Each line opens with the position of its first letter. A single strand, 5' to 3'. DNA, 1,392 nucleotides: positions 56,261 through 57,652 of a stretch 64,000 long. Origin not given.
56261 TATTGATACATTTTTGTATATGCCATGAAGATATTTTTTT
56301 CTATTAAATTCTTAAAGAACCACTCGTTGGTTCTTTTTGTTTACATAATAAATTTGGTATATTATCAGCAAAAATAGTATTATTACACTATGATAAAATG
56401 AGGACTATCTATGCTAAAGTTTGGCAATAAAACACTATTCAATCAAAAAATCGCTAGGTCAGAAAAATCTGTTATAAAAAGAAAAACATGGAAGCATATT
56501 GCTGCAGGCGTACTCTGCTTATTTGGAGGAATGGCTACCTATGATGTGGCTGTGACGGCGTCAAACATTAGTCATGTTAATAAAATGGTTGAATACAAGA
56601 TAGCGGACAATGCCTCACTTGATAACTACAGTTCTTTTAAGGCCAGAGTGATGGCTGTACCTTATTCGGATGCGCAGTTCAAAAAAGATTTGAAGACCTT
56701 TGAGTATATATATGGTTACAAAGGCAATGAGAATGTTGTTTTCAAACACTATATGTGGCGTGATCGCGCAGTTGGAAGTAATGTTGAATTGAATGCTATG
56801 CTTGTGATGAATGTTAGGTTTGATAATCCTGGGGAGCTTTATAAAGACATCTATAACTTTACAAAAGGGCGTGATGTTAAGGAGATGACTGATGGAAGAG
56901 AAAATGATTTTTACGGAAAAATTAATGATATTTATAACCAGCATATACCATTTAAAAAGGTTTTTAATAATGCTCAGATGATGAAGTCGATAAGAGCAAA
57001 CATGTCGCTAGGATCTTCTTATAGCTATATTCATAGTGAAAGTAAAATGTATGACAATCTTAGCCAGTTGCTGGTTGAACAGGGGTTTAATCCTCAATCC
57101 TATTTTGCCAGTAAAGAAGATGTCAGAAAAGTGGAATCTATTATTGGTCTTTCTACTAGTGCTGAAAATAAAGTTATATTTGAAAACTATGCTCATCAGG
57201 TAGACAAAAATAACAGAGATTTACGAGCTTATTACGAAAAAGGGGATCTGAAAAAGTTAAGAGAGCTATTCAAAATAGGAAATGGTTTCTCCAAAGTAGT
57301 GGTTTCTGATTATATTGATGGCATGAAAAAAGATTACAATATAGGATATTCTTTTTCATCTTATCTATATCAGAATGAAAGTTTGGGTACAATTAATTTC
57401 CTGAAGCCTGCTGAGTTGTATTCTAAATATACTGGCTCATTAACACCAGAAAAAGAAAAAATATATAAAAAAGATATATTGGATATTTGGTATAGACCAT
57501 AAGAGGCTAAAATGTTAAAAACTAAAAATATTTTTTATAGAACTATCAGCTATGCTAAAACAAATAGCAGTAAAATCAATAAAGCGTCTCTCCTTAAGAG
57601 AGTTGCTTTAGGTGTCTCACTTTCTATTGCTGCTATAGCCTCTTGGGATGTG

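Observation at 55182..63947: Six tandem, diverging paralogues of a signal-anchored protein, followed by a 656-aa ORF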

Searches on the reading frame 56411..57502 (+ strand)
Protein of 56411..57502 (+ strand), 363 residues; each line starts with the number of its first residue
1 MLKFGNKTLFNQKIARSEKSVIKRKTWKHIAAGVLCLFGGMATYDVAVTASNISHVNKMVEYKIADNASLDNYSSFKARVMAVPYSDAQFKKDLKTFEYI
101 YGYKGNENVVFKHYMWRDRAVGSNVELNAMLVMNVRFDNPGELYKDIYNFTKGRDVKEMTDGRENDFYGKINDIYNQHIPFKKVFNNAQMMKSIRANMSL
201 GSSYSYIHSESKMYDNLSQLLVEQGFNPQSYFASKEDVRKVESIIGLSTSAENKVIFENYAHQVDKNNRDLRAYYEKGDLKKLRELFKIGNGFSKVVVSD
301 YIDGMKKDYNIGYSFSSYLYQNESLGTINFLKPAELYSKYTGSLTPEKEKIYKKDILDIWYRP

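Call 4: search_protein_families(library=pfam, proteins=[window:56411-57502:+], max_evalue=1)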
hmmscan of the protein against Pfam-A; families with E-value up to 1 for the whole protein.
window:56411-57502:+ (363 aa): 1 family
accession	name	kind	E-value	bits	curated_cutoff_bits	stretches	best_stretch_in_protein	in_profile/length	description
PF07388.17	A-2_8-polyST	-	0.012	15.6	23.3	1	154-257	150-246/316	Alpha-2,8-polysialyltransferase (POLYST)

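Call 5: search_protein_families(library=phrogs, proteins=[window:56411-57502:+], max_evalue=0.01)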
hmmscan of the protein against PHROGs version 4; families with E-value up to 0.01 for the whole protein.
window:56411-57502:+ (363 aa): 0 families

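Call 34: predict_structure(alignment_id=A2)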
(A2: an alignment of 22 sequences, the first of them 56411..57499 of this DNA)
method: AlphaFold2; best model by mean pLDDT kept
length: 363 residues; sequences in the alignment: 22
mean_pLDDT: 83.6   pTM: 0.81
mean pLDDT of the five models: 83.6, 82.8, 82.4, 81.7, 80.8
residues with pLDDT >= 90: 176; 70-90: 133; 50-70: 30; < 50: 24
segments of 3 or more residues with pLDDT < 50: 1-23
pLDDT, mean of each block of 10 residues (from residue 1): 34 37 55 69 80 90 93 98 97 95 92 86 84 92 96 90 88 94 82 91 75 94 95 87 77 84 88 94 97 96 85 68 58 89 92 86 84
secondary structure, 60 per line:
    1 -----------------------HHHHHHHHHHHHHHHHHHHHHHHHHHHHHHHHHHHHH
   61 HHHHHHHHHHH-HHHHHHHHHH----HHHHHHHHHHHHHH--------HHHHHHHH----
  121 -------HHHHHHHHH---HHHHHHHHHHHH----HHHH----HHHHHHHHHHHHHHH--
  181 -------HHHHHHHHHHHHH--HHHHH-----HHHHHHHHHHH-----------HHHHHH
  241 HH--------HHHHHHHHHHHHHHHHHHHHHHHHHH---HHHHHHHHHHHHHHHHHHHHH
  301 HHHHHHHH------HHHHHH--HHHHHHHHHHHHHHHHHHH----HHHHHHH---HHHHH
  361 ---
elements in order: H24-71 H73-82 H87-100 H109-116 H128-136 H140-151 H156-159 H164-178 H188-200 H203-207 H213-223 H235-242 H251-276 H280-308 H315-320 H323-341 H346-352 H356-360

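Call 36: search_protein_representatives(alignment_id=A2)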
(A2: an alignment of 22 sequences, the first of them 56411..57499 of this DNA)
Query: 22 sequences, 364 profile positions. Proteins with E-value up to 0.001 (for the whole library): 23; up to 1e-10: 16; up to 1e-30: 12. The best 23 are listed.
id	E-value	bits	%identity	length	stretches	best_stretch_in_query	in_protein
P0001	4.1e-147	506.8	-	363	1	1-364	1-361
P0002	1.2e-129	449.3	-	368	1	1-364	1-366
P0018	2.1e-124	432.1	-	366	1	1-364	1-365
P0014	9.0e-116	403.7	-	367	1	1-364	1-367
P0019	8.6e-104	364.3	-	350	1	1-364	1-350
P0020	2.6e-96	339.7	-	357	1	1-364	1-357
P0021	2.4e-94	333.2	-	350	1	1-364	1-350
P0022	2.3e-62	228.0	-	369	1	2-357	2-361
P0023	1.8e-48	182.2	-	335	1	12-358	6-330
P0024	7.9e-47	176.9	-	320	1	38-364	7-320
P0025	8.8e-45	170.1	-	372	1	1-362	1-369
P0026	8.4e-37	143.9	-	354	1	12-364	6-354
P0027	5.7e-14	68.7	-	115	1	2-110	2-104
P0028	1.4e-13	67.5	-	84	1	1-87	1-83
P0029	2.7e-12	63.2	-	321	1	16-343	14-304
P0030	4.4e-12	62.5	-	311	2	6-177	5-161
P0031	2.9e-10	56.6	-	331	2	13-177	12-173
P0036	3.4e-04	36.6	-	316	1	6-341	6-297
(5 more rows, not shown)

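Call 42: find_related_loci(query=A3, collection=viral_contigs, flank=10000)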
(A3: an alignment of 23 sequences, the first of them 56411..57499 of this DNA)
Query A3 (363 aa) in viral_contigs; peptide patterns used: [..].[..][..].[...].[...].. (x = any residue, [..] = any of these).
70 stretches matched a pattern; 2 encode a relative of the query (tblastn E <= 1e-3); 2 distinct loci.
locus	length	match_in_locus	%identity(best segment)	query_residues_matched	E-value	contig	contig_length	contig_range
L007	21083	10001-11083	38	1-354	5e-69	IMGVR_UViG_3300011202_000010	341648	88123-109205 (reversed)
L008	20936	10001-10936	29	22-352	3e-30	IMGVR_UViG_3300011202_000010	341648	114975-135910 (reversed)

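Call 49: fold_search(model_id=the predicted structure, library=viral)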
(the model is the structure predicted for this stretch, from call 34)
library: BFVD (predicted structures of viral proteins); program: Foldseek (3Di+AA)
matches with E <= 10: 158; with E <= 0.001: 0
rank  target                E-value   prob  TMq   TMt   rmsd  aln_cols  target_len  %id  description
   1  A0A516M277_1          1.8e-01  0.09  0.11  0.05  26.6       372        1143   11  (no name in the UniProt tables at hand)
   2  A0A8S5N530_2          3.0e-01  0.08  0.12  0.07  36.5       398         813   12  Minor tail protein [Siphoviridae sp. ctWDo30]
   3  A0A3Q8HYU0            8.0e-01  0.04  0.10  0.08  28.6       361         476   14  (no name in the UniProt tables at hand)
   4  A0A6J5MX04            8.4e-01  0.08  0.12  0.11  39.6       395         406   12  Intramolecular chaperone auto-processing domain containing protein [uncultured Caudovirales phage]
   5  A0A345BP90            1.0e+00  0.05  0.11  0.09  33.3       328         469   13  (no name in the UniProt tables at hand)
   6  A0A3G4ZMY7            1.1e+00  0.06  0.12  0.15  22.8       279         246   12  TLC domain-containing protein [Terrestrivirus sp.]
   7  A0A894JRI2            1.1e+00  0.14  0.16  0.17  18.3       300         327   11  (no name in the UniProt tables at hand)
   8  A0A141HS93            1.1e+00  0.11  0.17  0.08  24.5       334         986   10  (no name in the UniProt tables at hand)
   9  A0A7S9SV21            1.3e+00  0.04  0.11  0.08  23.4       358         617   14  Uncharacterized protein [Virus NIOZ-UU159]
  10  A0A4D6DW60            1.4e+00  0.08  0.15  0.19  20.4       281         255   12  Uncharacterized protein [Edwardsiella phage pEt-SU]
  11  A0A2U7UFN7            1.4e+00  0.06  0.12  0.16  22.9       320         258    9  Uncharacterized protein [Pandoravirus macleodensis]
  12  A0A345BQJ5            1.6e+00  0.04  0.13  0.12  28.0       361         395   10  (no name in the UniProt tables at hand)
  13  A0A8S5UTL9            1.6e+00  0.04  0.12  0.06  27.9       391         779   13  Uncharacterized protein [Myoviridae sp. ctYA416]
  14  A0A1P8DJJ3            1.6e+00  0.04  0.11  0.06  25.0       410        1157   11  (no name in the UniProt tables at hand)
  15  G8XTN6                1.6e+00  0.05  0.13  0.11  30.0       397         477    9  Envelope protein US28 [Simian cytomegalovirus (strain Colburn)]
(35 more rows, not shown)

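Call 52: search_protein_families(library=padloc, proteins=[window:56411-57499:+], max_evalue=0.1)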
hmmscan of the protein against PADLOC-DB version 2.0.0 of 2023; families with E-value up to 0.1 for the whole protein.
window:56411-57499:+ (363 aa): 0 families

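Call 53: search_protein_families(library=ncbifam, proteins=[window:56411-57499:+], max_evalue=0.1)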
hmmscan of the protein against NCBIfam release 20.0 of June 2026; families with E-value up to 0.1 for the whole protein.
window:56411-57499:+ (363 aa): 0 families

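Call 65: search_dna_similar(query=P0031, collection=phages, mode=protein, max_evalue=0.01, max_rows=20)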
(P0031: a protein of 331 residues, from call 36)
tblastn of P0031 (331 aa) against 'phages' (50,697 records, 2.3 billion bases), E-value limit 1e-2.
No match.

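Call 66: search_dna_similar(query=P0030, collection=phages, mode=protein, max_evalue=0.01, max_rows=20)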
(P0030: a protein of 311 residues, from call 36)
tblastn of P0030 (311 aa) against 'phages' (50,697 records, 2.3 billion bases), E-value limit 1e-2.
No match.

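Call 68: find_homologous_proteins(query=A3, max_evalue=0.001)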
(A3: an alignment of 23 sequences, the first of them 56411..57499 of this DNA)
Query A3 (23 sequences) (363 aa, profile of the alignment): 14 proteins with E <= 0.001 among 6458 candidates.
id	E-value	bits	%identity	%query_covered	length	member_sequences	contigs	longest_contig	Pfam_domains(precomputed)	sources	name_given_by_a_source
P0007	7.5e-114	399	72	100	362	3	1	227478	-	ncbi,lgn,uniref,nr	ncbi:hypothetical protein [Serratia sp. Se-RSBMAAmG]|uniref:hypothetical protein n=1 Tax=Serratia sp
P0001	2.0e-111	391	100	100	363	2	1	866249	-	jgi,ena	-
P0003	3.8e-110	387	81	100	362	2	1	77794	-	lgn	-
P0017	3.7e-109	383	38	100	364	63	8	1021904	-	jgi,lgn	-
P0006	6.0e-109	383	73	100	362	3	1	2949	-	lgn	-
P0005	8.4e-109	382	75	100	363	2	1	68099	-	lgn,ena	-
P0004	2.2e-107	378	78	100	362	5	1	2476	-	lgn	-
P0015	8.5e-106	372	38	100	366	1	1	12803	-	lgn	-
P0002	2.3e-98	348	41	100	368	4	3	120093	-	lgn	-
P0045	3.6e-87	311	38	98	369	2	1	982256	-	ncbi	ncbi:hypothetical protein ACTOJ1_001002 [Shigella flexneri]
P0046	1.0e-86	310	39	98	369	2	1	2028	-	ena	-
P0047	1.7e-84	302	39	98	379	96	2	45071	-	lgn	-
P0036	3.0e-64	236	42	9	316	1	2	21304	-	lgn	-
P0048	9.4e-44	168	32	13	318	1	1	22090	-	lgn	-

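Call 69: fold_search(model_id=the predicted structure, library=pdb)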
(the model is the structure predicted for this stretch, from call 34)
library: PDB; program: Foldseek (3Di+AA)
matches with E <= 10: 216; with E <= 0.001: 0
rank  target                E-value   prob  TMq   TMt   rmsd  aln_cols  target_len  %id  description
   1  7rtt_B                3.8e-01  0.13  0.13  0.12  24.4       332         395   11  Cryo-EM structure of a TTYH2 cis-dimer (released 2021-08-25)
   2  7p5m_A                4.7e-01  0.09  0.14  0.13  26.2       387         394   10  Cryo-EM structure of human TTYH2 in lipid nanodiscs (released 2021-08-11)
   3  7rtu_B                5.6e-01  0.10  0.13  0.13  25.1       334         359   10  Cryo-EM structure of a TTYH2 trans-dimer (released 2021-08-25)
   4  3q84_H                7.0e-01  0.08  0.11  0.13  41.0       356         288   11  Crystal structure of human PACSIN 1 F-BAR domain (released 2012-02-22)
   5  7y9n_A                7.7e-01  0.08  0.12  0.16  25.6       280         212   10  an engineered 5-helix bundle derived from SARS-CoV-2 S2 in complex with HR2P (released 2022-08-17)
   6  7ek3                  8.4e-01  0.09  0.12  0.13  28.4       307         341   10  Cryo-EM structure of VCCN1 Y332A mutant in lipid nanodisc (released 2022-04-06)
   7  1xwm                  8.4e-01  0.07  0.10  0.14  22.0       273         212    8  The crystal structure of PhoU (phosphate uptake regulator), Structural genomics (released 2004-12-14)
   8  7p5j_A                9.2e-01  0.04  0.09  0.09  29.2       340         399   10  Cryo-EM structure of human TTYH1 in GDN (released 2021-08-11)
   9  7za1_A                1.0e+00  0.04  0.12  0.12  25.9       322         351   14  GPC3-Unc5D octamer structure and role in cell migration (released 2022-11-02)
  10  7p54_A                1.1e+00  0.09  0.15  0.14  26.2       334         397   11  Cryo-EM structure of human TTYH2 in GDN (released 2021-08-11)
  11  5k3h_D                1.1e+00  0.06  0.13  0.09  22.0       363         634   10  Crystals structure of Acyl-CoA oxidase-1 in Caenorhabditis elegans, Apo form-II (released 2016-08-24)
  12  5k3h_C                1.4e+00  0.06  0.13  0.09  22.0       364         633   10  Crystals structure of Acyl-CoA oxidase-1 in Caenorhabditis elegans, Apo form-II (released 2016-08-24)
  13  9prr_D                1.4e+00  0.04  0.10  0.12  21.3       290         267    8  X-ray crystal structure of Streptomyces cacaoi PolF in complex with iron and L-isoleucine (released 2025-10-15)
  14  7za2_A                1.4e+00  0.02  0.08  0.08  26.3       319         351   14  GPC3-Unc5D octamer structure and role in cell migration (released 2022-11-02)
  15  7ek1                  1.5e+00  0.08  0.14  0.15  29.0       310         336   12  Cryo-EM structure of VCCN1 in detergent (released 2022-04-06)
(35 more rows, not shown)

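Call 70: find_encoding_contigs(protein=P0045, flank=10000, max_places=2)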
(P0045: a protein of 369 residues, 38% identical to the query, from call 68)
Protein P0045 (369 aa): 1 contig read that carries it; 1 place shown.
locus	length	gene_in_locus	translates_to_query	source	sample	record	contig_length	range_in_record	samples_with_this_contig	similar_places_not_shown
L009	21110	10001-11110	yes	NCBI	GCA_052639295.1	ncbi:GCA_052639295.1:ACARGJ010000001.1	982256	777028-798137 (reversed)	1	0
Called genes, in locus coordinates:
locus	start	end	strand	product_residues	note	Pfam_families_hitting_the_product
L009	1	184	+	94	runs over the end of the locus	-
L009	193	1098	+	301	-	-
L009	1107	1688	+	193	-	-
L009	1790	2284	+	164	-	-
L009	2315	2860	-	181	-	PF05307:Bundlin, PF08805:PilS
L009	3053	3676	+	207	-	PF13365:Trypsin_2 (weak)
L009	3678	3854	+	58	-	-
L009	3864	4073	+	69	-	-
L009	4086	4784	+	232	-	-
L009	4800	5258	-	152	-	-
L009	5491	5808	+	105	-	-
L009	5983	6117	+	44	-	-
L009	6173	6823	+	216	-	-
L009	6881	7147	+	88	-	-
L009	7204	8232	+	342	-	-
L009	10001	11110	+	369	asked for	-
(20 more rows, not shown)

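Call 71: find_encoding_contigs(protein=P0036, flank=10000, max_places=2)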
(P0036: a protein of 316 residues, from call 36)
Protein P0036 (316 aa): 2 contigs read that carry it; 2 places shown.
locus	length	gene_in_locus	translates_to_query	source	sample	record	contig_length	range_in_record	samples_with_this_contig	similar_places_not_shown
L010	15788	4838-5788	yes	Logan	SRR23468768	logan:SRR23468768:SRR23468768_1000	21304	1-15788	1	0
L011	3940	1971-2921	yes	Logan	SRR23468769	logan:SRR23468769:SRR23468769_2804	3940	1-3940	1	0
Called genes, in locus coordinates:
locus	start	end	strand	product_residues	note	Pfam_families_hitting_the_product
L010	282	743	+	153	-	-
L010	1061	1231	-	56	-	-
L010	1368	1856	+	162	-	-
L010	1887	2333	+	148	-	-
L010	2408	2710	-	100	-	-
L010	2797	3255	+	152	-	-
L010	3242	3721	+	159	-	-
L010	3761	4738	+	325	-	-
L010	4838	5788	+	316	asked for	-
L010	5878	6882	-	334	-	-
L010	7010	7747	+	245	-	-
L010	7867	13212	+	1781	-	PF01368:DHH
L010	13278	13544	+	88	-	-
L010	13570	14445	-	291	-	-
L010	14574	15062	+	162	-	-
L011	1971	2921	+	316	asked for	-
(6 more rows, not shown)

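Call 72: find_encoding_contigs(protein=P0048, flank=10000, max_places=2)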
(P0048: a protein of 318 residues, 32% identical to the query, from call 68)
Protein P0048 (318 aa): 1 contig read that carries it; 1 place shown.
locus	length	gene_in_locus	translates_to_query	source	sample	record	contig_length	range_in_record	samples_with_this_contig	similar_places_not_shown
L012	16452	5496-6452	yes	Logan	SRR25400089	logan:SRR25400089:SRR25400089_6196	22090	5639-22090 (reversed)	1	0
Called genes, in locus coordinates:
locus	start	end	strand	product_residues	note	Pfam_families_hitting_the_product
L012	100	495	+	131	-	-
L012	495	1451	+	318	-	-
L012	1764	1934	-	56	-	-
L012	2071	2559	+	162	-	-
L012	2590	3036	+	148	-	-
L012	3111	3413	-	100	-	-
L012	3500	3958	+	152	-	-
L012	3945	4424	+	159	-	-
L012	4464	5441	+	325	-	-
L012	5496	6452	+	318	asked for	-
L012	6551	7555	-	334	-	-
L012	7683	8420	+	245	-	-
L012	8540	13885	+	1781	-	PF01368:DHH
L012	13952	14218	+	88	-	-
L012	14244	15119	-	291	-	-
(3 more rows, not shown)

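Call 77: find_related_loci(query=A2, collection=genome_contigs, flank=10000)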
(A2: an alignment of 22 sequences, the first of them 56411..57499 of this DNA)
Query A2 (363 aa) in genome_contigs; peptide patterns used: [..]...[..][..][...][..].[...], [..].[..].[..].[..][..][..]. (x = any residue, [..] = any of these).
31 stretches matched a pattern, but none encodes a relative of the query by tblastn (E <= 1e-3).

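Call 78: find_related_loci(query=A2, collection=metagenome_contigs, flank=10000)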
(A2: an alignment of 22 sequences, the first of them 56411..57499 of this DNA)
Query A2 (363 aa) in metagenome_contigs; peptide patterns used: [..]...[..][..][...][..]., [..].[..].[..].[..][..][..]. (x = any residue, [..] = any of these).
116 stretches matched a pattern; 6 encode a relative of the query (tblastn E <= 1e-3); 5 distinct loci.
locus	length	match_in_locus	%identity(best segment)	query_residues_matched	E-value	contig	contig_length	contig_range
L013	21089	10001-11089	74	1-363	0e+0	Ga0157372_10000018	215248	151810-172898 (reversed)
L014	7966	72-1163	38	1-362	4e-66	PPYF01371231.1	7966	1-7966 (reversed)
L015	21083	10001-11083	39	1-354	8e-75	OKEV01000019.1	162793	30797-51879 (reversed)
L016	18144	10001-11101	26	1-361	6e-22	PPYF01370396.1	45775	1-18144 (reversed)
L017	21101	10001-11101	26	1-361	6e-22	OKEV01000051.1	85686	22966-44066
